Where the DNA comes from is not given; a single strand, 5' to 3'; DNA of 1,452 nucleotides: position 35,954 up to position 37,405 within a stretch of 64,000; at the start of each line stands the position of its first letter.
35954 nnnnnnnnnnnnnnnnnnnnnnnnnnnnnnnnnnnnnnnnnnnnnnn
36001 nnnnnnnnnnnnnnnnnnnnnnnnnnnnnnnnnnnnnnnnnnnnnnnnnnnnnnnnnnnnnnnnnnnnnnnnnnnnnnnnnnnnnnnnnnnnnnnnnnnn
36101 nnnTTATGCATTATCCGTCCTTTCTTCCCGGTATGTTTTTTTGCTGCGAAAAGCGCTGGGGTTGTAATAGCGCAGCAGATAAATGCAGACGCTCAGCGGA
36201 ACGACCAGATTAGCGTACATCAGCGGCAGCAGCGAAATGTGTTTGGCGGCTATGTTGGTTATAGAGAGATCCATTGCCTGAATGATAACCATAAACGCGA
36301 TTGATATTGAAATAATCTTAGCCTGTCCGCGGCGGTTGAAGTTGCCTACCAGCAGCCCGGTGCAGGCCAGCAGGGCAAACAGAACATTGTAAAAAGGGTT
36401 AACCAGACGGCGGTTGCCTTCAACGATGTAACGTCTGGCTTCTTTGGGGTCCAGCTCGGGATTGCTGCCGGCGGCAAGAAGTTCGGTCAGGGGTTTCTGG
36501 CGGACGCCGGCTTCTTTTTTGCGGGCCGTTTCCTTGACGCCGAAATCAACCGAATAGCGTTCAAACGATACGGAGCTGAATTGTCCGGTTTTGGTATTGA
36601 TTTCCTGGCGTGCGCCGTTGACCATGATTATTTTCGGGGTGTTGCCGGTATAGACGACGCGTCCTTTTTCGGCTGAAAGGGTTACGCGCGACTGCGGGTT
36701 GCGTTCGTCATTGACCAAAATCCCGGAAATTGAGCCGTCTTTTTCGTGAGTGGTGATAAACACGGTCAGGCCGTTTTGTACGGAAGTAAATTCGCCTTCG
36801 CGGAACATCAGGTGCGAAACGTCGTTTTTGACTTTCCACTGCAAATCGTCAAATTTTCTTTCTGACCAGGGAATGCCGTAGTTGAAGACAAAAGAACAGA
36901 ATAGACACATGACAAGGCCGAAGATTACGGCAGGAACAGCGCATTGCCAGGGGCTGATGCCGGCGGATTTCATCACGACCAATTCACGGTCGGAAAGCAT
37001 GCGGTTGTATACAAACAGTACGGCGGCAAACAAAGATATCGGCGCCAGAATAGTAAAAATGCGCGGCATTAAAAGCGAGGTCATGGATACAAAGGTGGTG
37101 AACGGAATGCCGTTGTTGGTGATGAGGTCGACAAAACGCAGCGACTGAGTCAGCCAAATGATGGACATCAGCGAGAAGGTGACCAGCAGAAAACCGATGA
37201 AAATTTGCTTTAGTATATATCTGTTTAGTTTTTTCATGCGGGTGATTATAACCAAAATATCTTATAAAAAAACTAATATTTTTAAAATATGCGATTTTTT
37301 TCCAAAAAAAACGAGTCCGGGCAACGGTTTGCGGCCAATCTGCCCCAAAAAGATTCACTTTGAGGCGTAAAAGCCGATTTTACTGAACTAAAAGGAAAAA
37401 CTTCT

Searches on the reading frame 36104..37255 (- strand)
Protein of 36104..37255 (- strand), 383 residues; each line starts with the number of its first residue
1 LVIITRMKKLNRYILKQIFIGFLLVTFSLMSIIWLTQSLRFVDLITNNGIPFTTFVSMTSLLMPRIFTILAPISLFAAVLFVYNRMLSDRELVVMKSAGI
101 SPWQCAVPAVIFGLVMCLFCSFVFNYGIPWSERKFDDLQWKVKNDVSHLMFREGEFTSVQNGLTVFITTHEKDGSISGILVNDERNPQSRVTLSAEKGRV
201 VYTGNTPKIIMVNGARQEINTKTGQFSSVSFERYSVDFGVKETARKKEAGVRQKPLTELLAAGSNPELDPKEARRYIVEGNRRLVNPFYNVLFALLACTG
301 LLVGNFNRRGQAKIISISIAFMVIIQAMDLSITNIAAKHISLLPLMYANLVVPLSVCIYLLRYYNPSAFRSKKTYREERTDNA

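Call 17: search_protein_families(library=ncbifam, proteins=[window:36104-37255:-], max_evalue=1e-8)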
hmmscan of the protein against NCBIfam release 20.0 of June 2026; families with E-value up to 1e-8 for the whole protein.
window:36104-37255:- (383 aa): 2 families
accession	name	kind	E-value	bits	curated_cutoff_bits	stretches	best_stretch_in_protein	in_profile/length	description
TIGR04407.1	LptF_YjgP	equivalog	1.3e-77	260.8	230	1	10-361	2-345/347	LPS export ABC transporter permease LptF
TIGR04408.1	LptG_lptG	equivalog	1e-26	93.4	240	1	10-320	2-306/351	LPS export ABC transporter permease LptG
